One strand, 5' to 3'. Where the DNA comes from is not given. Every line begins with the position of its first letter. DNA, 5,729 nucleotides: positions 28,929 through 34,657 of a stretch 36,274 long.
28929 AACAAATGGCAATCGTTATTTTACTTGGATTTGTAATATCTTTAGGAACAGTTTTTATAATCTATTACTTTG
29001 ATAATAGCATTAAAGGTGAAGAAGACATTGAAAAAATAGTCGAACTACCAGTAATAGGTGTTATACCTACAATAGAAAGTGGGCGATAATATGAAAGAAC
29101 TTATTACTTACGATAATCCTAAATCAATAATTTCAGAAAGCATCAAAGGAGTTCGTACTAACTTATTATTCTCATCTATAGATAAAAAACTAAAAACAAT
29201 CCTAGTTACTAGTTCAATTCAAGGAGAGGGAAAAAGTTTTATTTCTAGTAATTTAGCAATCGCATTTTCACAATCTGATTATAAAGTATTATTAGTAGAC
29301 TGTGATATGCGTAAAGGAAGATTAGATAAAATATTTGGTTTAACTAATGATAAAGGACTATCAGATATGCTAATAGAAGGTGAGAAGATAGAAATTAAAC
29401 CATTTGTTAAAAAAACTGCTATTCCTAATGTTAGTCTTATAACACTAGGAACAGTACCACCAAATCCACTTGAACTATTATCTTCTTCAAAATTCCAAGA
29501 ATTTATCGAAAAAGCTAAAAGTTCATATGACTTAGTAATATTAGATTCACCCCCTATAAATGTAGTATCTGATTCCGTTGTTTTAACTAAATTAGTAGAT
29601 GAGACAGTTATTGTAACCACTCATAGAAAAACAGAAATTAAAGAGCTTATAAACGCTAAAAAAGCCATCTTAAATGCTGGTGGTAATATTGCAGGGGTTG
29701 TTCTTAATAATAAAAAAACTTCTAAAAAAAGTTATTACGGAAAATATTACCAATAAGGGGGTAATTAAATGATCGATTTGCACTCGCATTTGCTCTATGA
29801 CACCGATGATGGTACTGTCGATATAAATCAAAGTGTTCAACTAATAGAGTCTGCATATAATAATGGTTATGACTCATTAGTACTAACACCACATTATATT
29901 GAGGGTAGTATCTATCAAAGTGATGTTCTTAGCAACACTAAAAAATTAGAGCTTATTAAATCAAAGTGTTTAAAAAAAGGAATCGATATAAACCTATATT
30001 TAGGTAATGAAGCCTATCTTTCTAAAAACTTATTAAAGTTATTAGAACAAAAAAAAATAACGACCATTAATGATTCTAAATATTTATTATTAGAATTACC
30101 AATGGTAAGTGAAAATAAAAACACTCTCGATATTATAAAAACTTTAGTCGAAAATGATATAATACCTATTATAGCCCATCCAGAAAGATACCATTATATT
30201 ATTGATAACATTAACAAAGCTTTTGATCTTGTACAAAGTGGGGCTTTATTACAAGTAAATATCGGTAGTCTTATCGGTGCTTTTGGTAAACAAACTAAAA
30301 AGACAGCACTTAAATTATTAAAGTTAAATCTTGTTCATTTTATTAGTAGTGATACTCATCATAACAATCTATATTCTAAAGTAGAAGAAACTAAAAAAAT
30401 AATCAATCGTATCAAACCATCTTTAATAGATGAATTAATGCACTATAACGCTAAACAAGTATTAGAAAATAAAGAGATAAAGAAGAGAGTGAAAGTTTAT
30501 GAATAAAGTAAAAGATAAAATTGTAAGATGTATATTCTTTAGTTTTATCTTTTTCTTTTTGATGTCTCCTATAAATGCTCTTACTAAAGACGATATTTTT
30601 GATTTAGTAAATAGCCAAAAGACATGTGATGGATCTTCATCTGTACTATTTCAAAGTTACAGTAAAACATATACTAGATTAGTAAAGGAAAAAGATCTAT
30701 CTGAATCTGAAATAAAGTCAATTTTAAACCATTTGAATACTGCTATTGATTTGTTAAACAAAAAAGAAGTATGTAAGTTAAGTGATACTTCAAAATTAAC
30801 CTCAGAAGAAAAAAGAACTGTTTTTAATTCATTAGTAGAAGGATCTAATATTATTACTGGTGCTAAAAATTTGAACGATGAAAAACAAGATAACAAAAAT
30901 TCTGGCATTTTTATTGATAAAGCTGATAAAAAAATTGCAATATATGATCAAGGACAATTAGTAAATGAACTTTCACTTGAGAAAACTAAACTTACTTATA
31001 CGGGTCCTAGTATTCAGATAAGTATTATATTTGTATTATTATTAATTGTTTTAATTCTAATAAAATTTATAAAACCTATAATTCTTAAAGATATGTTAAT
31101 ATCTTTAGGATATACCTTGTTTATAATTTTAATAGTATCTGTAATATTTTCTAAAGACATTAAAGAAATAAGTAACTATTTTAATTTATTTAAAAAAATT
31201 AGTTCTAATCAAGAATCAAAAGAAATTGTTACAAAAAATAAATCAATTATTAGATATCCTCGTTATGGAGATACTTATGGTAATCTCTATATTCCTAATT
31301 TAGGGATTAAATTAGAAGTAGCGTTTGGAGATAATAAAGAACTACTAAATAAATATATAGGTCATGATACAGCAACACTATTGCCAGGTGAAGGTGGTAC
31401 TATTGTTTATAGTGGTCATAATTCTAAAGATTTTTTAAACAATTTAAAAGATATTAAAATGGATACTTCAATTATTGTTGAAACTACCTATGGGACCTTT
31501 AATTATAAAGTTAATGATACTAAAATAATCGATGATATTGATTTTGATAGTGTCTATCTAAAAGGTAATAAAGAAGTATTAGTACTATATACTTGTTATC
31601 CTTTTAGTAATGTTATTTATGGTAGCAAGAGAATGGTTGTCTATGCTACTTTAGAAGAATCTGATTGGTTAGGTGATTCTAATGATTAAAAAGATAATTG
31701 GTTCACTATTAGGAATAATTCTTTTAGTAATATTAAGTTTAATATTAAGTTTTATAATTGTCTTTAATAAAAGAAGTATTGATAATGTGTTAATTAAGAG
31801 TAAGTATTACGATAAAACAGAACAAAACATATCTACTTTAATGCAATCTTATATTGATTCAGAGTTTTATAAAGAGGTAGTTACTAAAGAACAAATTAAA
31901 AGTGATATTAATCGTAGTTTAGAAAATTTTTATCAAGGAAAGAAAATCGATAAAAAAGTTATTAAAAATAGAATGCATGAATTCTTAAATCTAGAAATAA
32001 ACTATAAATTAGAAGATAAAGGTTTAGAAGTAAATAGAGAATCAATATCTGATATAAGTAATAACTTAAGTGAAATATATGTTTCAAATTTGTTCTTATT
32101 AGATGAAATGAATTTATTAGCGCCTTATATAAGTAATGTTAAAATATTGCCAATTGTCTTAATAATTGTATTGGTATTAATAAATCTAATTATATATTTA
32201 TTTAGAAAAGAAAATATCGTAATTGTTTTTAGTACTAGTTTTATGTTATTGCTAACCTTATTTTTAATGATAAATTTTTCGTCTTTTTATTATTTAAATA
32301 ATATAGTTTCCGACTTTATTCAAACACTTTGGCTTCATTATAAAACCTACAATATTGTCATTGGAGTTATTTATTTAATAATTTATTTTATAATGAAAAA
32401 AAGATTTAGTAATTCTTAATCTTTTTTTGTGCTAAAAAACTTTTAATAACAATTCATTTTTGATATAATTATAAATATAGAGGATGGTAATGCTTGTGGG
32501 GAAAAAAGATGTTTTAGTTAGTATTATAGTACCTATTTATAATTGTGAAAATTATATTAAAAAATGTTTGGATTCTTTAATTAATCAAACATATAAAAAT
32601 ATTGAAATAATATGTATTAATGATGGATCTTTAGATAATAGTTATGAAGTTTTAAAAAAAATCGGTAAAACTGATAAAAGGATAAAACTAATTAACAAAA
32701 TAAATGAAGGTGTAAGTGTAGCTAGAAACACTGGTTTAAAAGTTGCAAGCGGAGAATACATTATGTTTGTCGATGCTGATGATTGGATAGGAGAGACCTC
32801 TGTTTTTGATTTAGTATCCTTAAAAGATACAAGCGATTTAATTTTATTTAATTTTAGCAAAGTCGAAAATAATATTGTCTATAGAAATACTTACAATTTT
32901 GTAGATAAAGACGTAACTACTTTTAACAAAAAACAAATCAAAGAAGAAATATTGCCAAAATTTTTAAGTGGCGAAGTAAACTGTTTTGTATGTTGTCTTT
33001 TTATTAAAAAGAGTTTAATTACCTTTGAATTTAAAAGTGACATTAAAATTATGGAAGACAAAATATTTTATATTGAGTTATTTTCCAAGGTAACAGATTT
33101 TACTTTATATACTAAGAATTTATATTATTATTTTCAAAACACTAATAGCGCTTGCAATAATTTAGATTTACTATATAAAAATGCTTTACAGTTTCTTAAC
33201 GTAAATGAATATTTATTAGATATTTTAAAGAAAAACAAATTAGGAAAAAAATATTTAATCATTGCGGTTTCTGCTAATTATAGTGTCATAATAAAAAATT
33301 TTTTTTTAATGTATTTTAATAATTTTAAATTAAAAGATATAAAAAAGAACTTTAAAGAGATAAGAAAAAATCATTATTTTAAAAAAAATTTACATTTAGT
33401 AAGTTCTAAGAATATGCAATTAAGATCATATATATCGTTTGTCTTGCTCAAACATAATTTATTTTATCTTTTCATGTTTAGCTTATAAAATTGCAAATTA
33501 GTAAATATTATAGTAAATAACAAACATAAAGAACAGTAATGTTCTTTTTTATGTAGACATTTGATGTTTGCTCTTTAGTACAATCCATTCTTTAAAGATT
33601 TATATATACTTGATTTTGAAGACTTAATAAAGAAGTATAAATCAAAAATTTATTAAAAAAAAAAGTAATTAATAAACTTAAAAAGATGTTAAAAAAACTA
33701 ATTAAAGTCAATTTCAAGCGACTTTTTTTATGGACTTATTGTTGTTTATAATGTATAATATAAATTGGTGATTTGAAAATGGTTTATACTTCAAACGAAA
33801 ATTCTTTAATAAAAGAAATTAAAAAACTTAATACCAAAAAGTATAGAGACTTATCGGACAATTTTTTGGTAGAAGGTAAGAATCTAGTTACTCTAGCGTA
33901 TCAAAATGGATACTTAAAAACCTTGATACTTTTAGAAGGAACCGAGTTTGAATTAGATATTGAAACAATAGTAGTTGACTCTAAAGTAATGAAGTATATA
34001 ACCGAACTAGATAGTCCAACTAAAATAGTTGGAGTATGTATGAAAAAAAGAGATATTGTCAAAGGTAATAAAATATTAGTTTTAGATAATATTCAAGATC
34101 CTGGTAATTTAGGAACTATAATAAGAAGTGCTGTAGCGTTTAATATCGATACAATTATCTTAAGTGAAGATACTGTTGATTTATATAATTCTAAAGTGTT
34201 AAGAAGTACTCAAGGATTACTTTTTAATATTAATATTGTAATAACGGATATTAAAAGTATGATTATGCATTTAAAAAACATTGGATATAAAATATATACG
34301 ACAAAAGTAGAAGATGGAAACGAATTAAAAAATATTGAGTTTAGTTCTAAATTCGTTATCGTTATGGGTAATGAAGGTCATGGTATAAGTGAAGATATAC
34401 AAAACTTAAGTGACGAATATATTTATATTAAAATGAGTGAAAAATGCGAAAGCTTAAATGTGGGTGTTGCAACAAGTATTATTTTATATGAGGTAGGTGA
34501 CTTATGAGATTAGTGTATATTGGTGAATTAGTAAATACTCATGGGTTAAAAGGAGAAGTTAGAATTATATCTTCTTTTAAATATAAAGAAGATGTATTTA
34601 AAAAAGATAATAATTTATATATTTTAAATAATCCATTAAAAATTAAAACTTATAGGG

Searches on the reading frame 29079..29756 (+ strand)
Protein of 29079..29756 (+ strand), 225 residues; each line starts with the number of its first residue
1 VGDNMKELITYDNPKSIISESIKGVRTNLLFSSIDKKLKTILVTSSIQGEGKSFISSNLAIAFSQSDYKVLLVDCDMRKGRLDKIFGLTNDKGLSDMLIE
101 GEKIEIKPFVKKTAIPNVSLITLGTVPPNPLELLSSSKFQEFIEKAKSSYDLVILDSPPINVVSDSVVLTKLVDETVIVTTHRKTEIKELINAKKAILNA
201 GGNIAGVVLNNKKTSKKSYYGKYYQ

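Call 22: search_protein_families(library=pfam, proteins=[window:29079-29756:+], max_evalue=0.001)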
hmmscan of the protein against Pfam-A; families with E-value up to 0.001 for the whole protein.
window:29079-29756:+ (225 aa): 4 families
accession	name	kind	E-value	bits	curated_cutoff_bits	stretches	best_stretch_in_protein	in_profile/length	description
PF13614.12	AAA_31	-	5.7e-12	46.4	27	1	39-179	2-146/177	AAA domain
PF10609.15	ParA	-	2.2e-11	44.1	27.1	1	39-212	4-175/246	NUBPL iron-transfer P-loop NTPase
PF01656.29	CbiA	-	6.5e-09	36.2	25.4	1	42-216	2-117/125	CobQ/CobB/MinD/ParA nucleotide binding domain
PF02374.21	ArsA_ATPase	-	0.0001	22.1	24.3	0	134-218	111-193/305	Anion-transporting ATPase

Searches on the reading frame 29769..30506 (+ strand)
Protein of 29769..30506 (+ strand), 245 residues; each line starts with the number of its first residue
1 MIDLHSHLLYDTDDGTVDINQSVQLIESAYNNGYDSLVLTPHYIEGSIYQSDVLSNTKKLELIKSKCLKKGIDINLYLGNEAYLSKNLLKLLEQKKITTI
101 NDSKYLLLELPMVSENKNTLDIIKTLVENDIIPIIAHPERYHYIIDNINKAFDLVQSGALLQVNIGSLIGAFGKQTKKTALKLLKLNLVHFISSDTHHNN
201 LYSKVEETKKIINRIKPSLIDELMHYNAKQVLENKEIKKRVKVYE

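Call 22: search_protein_families(library=pfam, proteins=[window:29769-30506:+], max_evalue=0.001)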
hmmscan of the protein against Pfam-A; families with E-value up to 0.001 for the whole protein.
window:29769-30506:+ (245 aa): 1 family
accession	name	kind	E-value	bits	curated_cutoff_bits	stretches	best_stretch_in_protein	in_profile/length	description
PF19567.5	CpsB_CapC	-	1.1e-52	179.3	27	1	1-233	1-234/234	Capsular polysaccharide synthesis, CpsB/CapC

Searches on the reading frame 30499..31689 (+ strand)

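Call 22: search_protein_families(library=pfam, proteins=[window:30499-31689:+], max_evalue=0.001)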
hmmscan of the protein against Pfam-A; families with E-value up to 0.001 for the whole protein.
window:30499-31689:+ (396 aa): 1 family
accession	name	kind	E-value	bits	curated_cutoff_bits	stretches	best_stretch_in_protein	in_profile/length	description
PF04203.18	Sortase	-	4.4e-21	75.4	26.6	1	263-385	1-124/125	Sortase domain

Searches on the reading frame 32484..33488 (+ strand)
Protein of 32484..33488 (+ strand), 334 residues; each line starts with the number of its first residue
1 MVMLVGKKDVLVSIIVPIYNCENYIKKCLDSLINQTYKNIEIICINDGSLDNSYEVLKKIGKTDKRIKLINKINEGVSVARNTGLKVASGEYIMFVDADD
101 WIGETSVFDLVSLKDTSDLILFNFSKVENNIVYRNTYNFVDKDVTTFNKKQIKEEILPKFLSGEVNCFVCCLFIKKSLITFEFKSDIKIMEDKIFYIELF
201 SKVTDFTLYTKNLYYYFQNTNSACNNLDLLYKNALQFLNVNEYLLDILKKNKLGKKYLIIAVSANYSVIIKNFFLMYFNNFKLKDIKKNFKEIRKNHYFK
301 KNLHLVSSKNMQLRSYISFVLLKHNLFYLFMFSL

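Call 52: search_protein_families(library=pfam, proteins=[window:32484-33488:+], max_evalue=0.01)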
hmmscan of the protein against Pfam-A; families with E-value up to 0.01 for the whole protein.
window:32484-33488:+ (334 aa): 3 families
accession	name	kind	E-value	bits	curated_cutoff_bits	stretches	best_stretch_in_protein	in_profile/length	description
PF00535.33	Glycos_transf_2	-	1.4e-34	119.9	23.3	1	13-178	1-164/168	Glycosyl transferase family 2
PF10111.15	Glyco_tranf_2_2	-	6.7e-11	42.6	27.3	1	13-114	1-106/276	Glycosyltransferase like family 2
PF13641.12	Glyco_tranf_2_3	-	5.9e-06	26.9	27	1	12-102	3-99/230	Glycosyltransferase like family 2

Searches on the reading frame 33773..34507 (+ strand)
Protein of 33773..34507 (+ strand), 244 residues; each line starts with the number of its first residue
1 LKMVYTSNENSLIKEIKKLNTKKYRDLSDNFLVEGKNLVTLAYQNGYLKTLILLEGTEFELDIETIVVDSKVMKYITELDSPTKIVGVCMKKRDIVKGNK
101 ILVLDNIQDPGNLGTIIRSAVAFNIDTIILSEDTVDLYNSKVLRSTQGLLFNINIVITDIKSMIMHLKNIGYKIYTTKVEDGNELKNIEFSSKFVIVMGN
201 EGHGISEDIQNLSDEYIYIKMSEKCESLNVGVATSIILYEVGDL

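Call 52: search_protein_families(library=pfam, proteins=[window:33773-34507:+], max_evalue=0.01)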
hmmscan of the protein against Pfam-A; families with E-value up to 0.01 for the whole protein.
window:33773-34507:+ (244 aa): 2 families
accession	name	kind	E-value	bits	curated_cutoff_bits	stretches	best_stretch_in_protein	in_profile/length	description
PF00588.24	SpoU_methylase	-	3.3e-41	141.1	29.7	1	101-239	3-142/142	SpoU rRNA Methylase family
PF22435.1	MRM3-like_sub_bind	-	2.8e-12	47.3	27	1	10-87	1-84/84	MRM3-like substrate binding domain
